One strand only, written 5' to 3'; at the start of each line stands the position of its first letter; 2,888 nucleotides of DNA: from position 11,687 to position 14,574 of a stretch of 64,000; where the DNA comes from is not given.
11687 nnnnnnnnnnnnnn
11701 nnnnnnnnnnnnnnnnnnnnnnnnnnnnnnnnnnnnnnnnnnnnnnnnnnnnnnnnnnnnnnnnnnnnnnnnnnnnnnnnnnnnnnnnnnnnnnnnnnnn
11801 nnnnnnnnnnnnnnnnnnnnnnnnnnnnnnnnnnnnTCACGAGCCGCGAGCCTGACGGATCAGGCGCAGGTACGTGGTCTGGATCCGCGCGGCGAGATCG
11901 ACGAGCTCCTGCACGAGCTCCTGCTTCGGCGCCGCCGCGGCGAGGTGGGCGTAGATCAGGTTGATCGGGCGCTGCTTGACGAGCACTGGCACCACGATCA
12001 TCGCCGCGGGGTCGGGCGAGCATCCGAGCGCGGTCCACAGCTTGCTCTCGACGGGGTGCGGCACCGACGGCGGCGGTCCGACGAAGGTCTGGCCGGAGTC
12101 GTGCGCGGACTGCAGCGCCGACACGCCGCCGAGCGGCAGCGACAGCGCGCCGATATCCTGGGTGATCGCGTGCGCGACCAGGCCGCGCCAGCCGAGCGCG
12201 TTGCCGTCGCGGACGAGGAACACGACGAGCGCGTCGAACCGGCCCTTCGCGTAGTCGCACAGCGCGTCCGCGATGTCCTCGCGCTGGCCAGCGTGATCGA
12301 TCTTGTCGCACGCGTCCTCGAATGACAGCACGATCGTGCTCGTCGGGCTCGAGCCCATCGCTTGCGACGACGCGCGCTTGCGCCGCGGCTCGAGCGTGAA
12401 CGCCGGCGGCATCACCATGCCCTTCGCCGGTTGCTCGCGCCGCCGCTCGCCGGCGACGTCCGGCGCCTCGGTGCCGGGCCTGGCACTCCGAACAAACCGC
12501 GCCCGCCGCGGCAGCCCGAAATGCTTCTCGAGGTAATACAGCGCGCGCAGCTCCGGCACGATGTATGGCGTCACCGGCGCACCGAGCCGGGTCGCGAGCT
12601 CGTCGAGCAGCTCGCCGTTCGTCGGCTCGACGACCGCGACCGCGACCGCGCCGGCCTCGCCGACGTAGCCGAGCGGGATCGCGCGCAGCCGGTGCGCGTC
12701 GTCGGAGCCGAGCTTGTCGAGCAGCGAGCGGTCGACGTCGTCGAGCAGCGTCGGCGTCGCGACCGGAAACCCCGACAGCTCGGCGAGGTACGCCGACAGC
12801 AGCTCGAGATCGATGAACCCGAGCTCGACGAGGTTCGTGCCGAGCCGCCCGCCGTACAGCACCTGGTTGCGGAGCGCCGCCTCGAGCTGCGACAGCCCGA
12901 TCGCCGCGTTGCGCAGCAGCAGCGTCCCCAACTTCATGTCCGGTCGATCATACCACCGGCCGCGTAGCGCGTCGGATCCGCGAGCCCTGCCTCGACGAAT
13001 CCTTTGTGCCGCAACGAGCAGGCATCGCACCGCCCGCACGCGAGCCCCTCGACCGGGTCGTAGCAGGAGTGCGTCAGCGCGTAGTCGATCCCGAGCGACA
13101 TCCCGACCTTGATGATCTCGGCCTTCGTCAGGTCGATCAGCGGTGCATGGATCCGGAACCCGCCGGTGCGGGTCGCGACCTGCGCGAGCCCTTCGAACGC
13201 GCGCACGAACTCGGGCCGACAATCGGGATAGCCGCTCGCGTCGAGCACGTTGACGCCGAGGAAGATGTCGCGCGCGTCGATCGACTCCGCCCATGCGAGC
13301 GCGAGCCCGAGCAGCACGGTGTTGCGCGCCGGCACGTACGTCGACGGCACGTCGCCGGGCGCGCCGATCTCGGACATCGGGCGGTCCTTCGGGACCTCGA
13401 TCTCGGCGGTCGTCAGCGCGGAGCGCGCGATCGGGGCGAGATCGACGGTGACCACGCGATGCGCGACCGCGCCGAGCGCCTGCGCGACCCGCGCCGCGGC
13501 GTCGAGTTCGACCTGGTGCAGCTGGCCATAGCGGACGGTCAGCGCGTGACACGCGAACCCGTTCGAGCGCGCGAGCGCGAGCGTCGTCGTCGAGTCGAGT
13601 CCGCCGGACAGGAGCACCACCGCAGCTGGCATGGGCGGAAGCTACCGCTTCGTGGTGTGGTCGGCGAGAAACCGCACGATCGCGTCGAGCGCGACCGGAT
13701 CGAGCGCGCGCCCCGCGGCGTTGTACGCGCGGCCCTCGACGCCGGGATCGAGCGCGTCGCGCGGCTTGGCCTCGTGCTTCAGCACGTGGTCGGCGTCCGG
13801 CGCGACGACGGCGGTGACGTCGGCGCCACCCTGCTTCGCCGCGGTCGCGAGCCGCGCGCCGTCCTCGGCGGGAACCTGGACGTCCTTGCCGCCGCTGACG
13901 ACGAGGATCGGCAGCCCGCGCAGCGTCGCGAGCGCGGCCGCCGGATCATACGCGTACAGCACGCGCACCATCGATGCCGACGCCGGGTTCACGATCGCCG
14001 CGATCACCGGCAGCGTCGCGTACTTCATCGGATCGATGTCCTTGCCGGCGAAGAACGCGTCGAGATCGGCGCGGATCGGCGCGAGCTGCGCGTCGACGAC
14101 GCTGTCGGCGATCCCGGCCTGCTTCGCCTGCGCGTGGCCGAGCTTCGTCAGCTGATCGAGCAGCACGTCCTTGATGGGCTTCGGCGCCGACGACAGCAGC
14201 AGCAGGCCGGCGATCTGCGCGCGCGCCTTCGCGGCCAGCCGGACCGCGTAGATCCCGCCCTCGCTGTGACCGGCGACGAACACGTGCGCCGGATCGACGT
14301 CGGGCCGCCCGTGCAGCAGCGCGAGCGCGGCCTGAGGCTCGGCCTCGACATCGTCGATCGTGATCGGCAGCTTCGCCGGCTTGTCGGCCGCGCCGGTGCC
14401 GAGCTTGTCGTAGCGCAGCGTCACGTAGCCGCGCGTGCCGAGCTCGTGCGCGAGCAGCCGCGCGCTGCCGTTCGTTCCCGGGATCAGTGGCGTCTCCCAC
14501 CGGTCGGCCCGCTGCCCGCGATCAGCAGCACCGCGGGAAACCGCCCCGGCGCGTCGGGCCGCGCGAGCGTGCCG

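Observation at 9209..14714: RNA end-healing and sealing cassette (HD-Pnk + Rnl ligase + small Hen1-like methyltransferase) in one operon with queC and a c-di-GMP receptor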

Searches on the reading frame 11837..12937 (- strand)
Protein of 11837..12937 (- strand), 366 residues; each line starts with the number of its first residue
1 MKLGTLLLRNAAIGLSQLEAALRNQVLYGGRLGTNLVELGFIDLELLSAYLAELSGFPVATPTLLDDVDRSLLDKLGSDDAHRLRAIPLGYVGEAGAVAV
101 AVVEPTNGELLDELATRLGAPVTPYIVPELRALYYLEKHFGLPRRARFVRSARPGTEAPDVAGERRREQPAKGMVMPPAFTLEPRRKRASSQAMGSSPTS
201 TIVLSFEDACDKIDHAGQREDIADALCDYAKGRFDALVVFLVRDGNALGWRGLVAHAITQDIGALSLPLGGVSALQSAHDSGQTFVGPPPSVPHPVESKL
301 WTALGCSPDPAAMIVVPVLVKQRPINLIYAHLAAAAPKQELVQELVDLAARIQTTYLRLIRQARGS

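Call 5: search_protein_families(library=ncbifam, proteins=[window:11837-12937:-], max_evalue=0.01)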
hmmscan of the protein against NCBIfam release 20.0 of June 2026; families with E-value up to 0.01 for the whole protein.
window:11837-12937:- (366 aa): 4 families
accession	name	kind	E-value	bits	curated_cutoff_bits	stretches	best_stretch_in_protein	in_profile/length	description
NF012033.0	PRK15489.1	equivalog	4.4e-11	41.7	537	1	2-127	492-614/703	glycosyl transferase family protein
NF053729.1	c-di-GMP_motif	domain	7.3e-10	38.5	38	1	2-53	1-52/53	cyclic di-GMP-binding domain-containing protein, MshE-related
NF008411.1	PRK11234.1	equivalog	4.3e-06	25.4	1170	1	3-141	484-618/723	cyclic di-3',5'-guanylate-activated glycosyltransferase NfrB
TIGR02538.1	type_IV_pilB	equivalog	0.0003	19.5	675.65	1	2-139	1-135/564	type IV-A pilus assembly ATPase PilB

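Call 6: search_protein_families(library=pfam, proteins=[window:11837-12937:-], max_evalue=0.01)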
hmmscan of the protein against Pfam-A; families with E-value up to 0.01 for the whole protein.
window:11837-12937:- (366 aa): 1 family
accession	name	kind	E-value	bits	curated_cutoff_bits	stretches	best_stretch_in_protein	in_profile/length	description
PF05157.20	MshEN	-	3.7e-09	36.9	23.1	1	66-145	11-89/90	MshEN domain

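Call 7: search_protein_families(library=padloc, proteins=[window:11837-12937:-], max_evalue=0.01)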
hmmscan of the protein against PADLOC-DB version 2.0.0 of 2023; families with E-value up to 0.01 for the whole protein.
window:11837-12937:- (366 aa): 0 families

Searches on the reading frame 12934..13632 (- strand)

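Call 5: search_protein_families(library=ncbifam, proteins=[window:12934-13632:-], max_evalue=0.01)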
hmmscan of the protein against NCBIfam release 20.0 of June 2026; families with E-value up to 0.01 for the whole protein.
window:12934-13632:- (232 aa): 9 families
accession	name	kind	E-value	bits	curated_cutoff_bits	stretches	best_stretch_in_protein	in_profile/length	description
TIGR00364.1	TIGR00364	equivalog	3.8e-57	193.1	150.3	1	4-208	1-201/201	7-cyano-7-deazaguanine synthase QueC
NF008317.0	PRK11106.1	equivalog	3.6e-43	147.5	378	1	3-213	3-211/231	7-cyano-7-deazaguanine synthase QueC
TIGR00032.1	argG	equivalog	2.6e-05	23.7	268.2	1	5-61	3-58/394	argininosuccinate synthase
TIGR00268.2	TIGR00268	equivalog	0.00015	21.2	150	1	3-63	15-76/259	ATP-dependent sacrificial sulfur transferase LarE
NF010587.0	PRK13980.1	equivalog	0.00017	20.9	255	1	4-72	34-101/267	NAD+ synthase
TIGR01536.1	asn_synth_AEB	equivalog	0.00025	20.2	267.1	1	6-61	257-314/517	asparagine synthase (glutamine-hydrolyzing)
NF003779.0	PRK05370.1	equivalog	0.00031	19.7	657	1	7-63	17-73/448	argininosuccinate synthase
NF003385.0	PRK04527.1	equivalog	0.0023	16.6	603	1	5-62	7-64/401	argininosuccinate synthase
NF033561.1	macrolact_Ik_Al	subfamily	0.0039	15.9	300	1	8-65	218-278/561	albusnodin/ikarugamycin family macrolactam cyclase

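Call 6: search_protein_families(library=pfam, proteins=[window:12934-13632:-], max_evalue=0.01)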
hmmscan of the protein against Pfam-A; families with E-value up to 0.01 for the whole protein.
window:12934-13632:- (232 aa): 3 families
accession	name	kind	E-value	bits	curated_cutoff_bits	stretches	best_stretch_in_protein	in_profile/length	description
PF06508.19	QueC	-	1.3e-71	240.9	22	1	4-215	2-209/210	Queuosine biosynthesis protein QueC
PF00733.27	Asn_synthase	-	2.1e-06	28.1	21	1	6-61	22-78/354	Asparagine synthase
PF02568.20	ThiI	-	0.0033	17.5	20.5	0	4-69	6-76/197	Thiamine biosynthesis protein (ThiI)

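Call 7: search_protein_families(library=padloc, proteins=[window:12934-13632:-], max_evalue=0.01)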
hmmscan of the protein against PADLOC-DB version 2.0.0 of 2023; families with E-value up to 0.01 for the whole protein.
window:12934-13632:- (232 aa): 1 family
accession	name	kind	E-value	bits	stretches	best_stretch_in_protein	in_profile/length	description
PDLC00911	QueC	-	7e-21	73.2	2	100-209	78-182/190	QueC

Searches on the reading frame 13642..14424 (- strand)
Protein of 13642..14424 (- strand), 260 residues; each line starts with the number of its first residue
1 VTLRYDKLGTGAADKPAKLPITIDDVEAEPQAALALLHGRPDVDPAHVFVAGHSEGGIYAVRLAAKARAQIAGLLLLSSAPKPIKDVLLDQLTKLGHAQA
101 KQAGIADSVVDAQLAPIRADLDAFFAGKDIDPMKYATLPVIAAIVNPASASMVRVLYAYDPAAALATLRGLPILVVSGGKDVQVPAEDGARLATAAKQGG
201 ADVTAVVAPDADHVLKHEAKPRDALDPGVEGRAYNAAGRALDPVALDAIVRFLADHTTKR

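Call 5: search_protein_families(library=ncbifam, proteins=[window:13642-14424:-], max_evalue=0.01)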
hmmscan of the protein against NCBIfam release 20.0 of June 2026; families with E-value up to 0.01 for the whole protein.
window:13642-14424:- (260 aa): 9 families
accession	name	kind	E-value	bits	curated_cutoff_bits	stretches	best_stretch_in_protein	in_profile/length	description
NF041096.1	esterase_EstD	equivalog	1.7e-13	50.4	600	1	2-215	198-387/421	esterase EstD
NF051488.1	bifunc_PcaDC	exception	1.2e-07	31.2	390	1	3-219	42-238/375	bifunctional 3-oxoadipate enol-lactonase/4-carboxymuconolactone decarboxylase PcaDC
TIGR02427.1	protocat_pcaD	equivalog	2.2e-06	27.2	255.85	1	2-216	42-235/251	3-oxoadipate enol-lactonase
NF050058.1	e_dPHAscl_type1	hypoth_equivalog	5.6e-06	26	150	1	41-97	99-155/276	extracellular catalytic domain type 1 short-chain-length polyhydroxyalkanoate depolymerase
NF011457.0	PRK14875.1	equivalog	0.0008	18.5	307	1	44-195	196-340/372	acetoin dehydrogenase dihydrolipoyllysine-residue acetyltransferase subunit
NF007857.0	PRK10566.1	equivalog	0.0011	18.8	201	1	151-215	167-233/249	esterase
NF045948.1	ProImpepThrmp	equivalog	0.0016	18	500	1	3-92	56-146/291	proline iminopeptidase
TIGR01738.1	bioH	equivalog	0.0036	17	206.95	0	45-82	64-101/245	pimeloyl-ACP methyl ester esterase BioH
NF058651.1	GESAG_HSLs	subfamily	0.0063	15.6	430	0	165-214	221-269/296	GESAG motif subfamily hormone-sensitive lipase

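Call 6: search_protein_families(library=pfam, proteins=[window:13642-14424:-], max_evalue=0.01)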
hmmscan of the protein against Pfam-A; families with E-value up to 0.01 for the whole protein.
window:13642-14424:- (260 aa): 7 families
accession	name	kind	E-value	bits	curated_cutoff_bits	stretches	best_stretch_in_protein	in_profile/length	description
PF12146.15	Hydrolase_4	-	1.1e-08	35.1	27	1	46-218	76-237/239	Serine aminopeptidase, S33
PF12697.13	Abhydrolase_6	-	1.2e-08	36.4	26.3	1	3-223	31-212/217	Alpha/beta hydrolase family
PF00326.27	Peptidase_S9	-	3.5e-08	33.6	22.6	1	150-220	126-195/213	Prolyl oligopeptidase family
PF07859.19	Abhydrolase_3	-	4.9e-07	30.2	25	1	18-214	44-207/210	alpha/beta hydrolase fold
PF01738.24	DLH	-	7.5e-05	22.9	21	0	168-221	141-194/217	Dienelactone hydrolase family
PF12695.13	Abhydrolase_5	-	0.00026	21.2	27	1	46-87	57-95/164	Alpha/beta hydrolase family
PF00561.26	Abhydrolase_1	-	0.0076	16.4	25.8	0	46-216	69-241/245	alpha/beta hydrolase fold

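Call 7: search_protein_families(library=padloc, proteins=[window:13642-14424:-], max_evalue=0.01)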
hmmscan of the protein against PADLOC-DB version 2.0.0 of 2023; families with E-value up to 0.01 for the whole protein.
window:13642-14424:- (260 aa): 0 families
